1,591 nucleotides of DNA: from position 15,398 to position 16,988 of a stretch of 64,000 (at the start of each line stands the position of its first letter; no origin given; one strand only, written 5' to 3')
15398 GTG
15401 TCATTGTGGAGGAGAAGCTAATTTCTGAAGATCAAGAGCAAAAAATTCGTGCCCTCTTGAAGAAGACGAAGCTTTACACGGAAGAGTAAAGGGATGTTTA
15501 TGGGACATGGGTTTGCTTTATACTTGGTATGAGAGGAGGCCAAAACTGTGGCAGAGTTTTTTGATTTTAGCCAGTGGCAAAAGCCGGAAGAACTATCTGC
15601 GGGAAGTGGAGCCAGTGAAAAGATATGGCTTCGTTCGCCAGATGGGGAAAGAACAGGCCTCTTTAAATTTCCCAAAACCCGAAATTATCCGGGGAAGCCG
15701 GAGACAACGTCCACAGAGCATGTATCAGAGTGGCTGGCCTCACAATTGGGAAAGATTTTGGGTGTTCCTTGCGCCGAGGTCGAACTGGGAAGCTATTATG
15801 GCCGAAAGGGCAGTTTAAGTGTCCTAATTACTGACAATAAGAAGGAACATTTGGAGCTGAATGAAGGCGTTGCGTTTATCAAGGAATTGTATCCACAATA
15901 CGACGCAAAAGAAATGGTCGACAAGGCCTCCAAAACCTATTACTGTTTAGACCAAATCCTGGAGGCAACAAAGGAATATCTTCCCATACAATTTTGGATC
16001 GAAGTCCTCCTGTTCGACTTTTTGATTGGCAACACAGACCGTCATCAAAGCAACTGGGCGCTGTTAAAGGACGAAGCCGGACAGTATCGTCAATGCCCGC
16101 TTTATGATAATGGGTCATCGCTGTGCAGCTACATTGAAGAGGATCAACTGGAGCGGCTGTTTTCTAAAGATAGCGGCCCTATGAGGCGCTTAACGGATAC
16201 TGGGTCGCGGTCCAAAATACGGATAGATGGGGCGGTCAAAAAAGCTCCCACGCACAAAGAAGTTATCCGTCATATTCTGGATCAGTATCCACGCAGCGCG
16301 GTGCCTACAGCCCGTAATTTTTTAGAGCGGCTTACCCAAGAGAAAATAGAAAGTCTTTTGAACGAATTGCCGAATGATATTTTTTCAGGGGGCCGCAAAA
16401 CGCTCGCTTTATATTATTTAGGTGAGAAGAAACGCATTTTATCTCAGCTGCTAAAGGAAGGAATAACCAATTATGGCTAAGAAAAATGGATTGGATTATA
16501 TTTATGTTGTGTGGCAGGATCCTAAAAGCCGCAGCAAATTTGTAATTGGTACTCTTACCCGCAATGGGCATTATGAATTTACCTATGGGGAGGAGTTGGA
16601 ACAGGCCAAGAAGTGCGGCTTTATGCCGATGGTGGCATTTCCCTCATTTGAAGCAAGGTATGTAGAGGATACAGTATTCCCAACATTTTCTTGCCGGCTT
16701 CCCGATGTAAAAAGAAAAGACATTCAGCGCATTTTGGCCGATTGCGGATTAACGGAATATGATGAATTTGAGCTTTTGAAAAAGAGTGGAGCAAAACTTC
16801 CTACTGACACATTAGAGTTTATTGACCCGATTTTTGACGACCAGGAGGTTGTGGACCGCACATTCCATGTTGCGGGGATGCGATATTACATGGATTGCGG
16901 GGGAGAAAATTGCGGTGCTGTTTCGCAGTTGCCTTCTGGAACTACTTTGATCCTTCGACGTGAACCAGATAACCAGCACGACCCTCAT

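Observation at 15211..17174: Tricistronic split-Hip kinase module: Phd/YefM-like protein, N-terminally truncated HipA-family kinase, HipS-like::HIRAN protein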

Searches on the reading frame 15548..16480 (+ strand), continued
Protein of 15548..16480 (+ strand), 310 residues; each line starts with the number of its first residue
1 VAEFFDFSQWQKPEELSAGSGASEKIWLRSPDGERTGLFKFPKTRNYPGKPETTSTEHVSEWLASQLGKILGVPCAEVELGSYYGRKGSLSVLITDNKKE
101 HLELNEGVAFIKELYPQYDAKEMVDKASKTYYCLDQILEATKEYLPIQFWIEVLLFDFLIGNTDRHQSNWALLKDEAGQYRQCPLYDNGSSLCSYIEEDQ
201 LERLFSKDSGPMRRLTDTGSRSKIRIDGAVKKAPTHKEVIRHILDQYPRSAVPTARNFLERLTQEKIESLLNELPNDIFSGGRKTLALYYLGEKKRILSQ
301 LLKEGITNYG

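Call 75: find_encoding_contigs(protein=P0067, flank=6000, max_places=2)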
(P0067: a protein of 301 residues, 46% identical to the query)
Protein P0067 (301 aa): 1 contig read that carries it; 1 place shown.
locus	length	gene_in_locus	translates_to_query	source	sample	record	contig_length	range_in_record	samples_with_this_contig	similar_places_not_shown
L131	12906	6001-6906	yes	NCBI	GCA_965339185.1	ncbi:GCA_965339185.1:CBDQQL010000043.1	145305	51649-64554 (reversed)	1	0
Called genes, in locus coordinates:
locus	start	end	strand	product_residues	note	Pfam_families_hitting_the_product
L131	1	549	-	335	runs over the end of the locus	PF03590:AsnA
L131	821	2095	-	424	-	PF01053:Cys_Met_Meta_PP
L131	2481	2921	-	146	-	PF16112:DUF4830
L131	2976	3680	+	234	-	PF01479:S4, PF00849:PseudoU_synth_2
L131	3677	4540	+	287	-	PF08543:Phos_pyr_kin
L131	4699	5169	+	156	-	PF01668:SmpB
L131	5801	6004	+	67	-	PF02604:PhdYeFM_antitox (weak)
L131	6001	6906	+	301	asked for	PF07804:HipA_C (weak)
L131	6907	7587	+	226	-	PF13657:Couple_hipA (weak), PF08797:HIRAN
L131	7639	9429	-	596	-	PF00672:HAMP, PF13589:HATPase_c_3 (faint), PF00512:HisKA, PF02518:HATPase_c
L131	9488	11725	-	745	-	PF13506:Glyco_transf_21, PF00535:Glycos_transf_2, PF10111:Glyco_tranf_2_2, PF13641:Glyco_tranf_2_3, PF13712:Glyco_tranf_2_5 (faint), PF13632:Glyco_trans_2_3 (faint), PF00535:Glycos_transf_2, PF13641:Glyco_tranf_2_3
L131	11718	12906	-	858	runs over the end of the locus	PF13506:Glyco_transf_21 (faint), PF00535:Glycos_transf_2, PF10111:Glyco_tranf_2_2, PF13641:Glyco_tranf_2_3, PF00535:Glycos_transf_2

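Call 76: find_encoding_contigs(protein=P0059, flank=6000, max_places=2)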
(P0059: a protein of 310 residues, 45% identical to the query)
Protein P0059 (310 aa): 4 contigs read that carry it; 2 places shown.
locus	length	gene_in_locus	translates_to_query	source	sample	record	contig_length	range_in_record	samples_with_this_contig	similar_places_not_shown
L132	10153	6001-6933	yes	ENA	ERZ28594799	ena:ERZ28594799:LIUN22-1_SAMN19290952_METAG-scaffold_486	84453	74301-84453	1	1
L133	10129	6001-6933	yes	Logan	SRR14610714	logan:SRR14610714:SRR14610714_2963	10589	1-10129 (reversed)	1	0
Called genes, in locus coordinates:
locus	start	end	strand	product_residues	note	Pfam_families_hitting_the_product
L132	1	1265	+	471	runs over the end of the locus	PF01637:ATPase_2, PF13191:AAA_16 (weak), PF13173:AAA_14, PF13401:AAA_22, PF03008:DUF234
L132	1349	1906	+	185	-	-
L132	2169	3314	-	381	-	PF13784:Fic_N, PF02661:Fic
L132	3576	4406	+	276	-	PF00142:Fer4_NifH, PF01656:CbiA, PF02374:ArsA_ATPase (weak), PF06564:CBP_BcsQ, PF09140:MipZ (faint), PF10609:ParA (weak), PF13614:AAA_31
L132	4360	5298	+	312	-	PF02195:ParB_N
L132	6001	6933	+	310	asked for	PF07804:HipA_C, PF20613:HipA_2 (faint)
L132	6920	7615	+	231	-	PF13657:Couple_hipA (faint), PF08797:HIRAN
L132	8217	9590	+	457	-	PF13702:Lysozyme_like, PF05257:CHAP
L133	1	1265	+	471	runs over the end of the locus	PF01637:ATPase_2, PF13191:AAA_16 (weak), PF13173:AAA_14, PF13401:AAA_22, PF03008:DUF234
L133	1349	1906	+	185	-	-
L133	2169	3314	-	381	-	PF13784:Fic_N, PF02661:Fic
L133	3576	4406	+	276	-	PF00142:Fer4_NifH, PF01656:CbiA, PF02374:ArsA_ATPase (weak), PF06564:CBP_BcsQ, PF09140:MipZ (faint), PF10609:ParA (weak), PF13614:AAA_31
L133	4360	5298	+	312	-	PF02195:ParB_N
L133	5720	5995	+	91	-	PF02604:PhdYeFM_antitox (weak)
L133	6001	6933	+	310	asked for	PF07804:HipA_C, PF20613:HipA_2 (faint)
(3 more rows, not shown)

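Call 79: search_protein_families(library=pfam, proteins=[L129:5717-6004:+], max_evalue=0.01)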
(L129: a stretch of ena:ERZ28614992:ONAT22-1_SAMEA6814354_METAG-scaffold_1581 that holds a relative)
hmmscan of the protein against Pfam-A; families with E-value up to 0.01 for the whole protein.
L129:5717-6004:+ (95 aa): 0 families

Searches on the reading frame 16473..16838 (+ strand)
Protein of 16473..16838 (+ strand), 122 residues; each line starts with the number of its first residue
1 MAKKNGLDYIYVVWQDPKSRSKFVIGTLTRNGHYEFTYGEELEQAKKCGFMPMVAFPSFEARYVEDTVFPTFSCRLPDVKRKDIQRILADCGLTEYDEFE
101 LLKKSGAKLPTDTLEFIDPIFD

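Call 61: search_solved_structures(query=A4, max_evalue=10, show_alignments=5)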
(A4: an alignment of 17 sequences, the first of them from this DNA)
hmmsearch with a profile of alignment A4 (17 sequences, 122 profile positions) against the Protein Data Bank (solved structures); distinct sequences matched with E-value up to 10: 10.
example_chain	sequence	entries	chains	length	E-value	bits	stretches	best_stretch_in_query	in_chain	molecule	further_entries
5xnk_A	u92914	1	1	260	0.031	18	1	49-120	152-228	McyF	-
5wxx_A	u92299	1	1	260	0.031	17.9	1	49-120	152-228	McyF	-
5wxy_A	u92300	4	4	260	0.032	17.9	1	49-120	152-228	McyF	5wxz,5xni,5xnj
9lq5_A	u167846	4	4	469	0.12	16.1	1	27-89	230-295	Cmr1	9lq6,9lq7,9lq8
4xdt_A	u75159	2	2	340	0.47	14.1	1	18-74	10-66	FAD:protein FMN transferase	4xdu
7czo_A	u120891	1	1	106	0.47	14.1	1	35-106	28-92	Uncharacterized protein HI_0666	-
1ucr_A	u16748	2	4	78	0.63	13.7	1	51-95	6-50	Protein dsvD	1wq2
9wuk_A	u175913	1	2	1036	1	13.1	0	76-111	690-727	bifunctional cytochrome P450/NADPH--P450 reductase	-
9wuc_A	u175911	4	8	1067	1.1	13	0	76-111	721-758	bifunctional cytochrome P450/NADPH--P450 reductase | SoP450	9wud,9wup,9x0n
3hxl_A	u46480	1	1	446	1.2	12.8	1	66-98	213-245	uncharacterized protein DSY3957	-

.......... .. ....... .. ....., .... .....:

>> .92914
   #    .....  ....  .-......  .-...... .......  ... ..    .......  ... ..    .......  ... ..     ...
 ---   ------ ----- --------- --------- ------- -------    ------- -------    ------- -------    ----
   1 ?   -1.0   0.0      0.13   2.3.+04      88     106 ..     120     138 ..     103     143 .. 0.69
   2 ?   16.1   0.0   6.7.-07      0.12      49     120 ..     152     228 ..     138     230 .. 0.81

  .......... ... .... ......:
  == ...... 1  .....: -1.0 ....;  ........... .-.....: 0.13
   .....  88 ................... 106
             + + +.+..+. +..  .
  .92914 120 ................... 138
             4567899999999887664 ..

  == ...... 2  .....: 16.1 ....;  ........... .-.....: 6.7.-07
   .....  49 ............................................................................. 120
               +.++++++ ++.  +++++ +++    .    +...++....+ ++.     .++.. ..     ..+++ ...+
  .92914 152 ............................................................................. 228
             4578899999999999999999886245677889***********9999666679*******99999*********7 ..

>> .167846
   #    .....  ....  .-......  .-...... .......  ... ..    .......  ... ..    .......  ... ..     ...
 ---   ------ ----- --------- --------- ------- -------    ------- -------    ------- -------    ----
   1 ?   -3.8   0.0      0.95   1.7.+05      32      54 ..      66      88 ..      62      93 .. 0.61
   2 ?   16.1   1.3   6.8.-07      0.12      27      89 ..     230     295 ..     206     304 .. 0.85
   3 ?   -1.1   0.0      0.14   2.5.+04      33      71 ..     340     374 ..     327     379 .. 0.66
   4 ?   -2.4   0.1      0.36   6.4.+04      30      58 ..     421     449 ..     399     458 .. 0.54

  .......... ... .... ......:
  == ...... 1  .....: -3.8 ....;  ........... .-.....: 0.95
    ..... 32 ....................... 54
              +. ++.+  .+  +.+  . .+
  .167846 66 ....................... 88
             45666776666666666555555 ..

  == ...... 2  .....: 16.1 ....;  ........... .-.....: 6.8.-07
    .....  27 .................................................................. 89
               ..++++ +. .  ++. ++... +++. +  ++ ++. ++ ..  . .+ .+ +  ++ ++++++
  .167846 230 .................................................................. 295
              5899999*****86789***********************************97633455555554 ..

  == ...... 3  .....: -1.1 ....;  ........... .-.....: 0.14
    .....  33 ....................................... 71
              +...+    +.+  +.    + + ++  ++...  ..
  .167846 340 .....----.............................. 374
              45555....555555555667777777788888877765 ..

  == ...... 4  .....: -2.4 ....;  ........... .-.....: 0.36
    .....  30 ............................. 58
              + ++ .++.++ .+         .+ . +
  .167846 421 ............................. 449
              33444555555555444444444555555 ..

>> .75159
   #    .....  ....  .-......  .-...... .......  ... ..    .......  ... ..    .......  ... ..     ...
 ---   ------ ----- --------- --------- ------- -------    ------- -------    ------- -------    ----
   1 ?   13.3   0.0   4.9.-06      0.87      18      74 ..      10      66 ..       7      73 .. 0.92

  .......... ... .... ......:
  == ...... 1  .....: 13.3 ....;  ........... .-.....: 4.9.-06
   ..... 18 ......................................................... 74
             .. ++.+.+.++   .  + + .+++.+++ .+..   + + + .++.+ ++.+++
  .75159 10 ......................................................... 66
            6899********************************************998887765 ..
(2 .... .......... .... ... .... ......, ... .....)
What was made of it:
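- On HipN / HipS-like domain: Sequence similarity to solved HipS proteins is not significant (HI_0666 E 0.47, call 61), so the position could not be mapped.
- Direct sequence similarity is not significant (HI_0666 E 0.47, call 61), so the Trp65-type plug of E. coli HipS could not be mapped.
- Tried and rejected: A profile of the HipN N-terminal domain against PDB sequences gave only non-significant HipS hits (HI_0666 E 0.47; call 61), so no residue-level statement is made.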
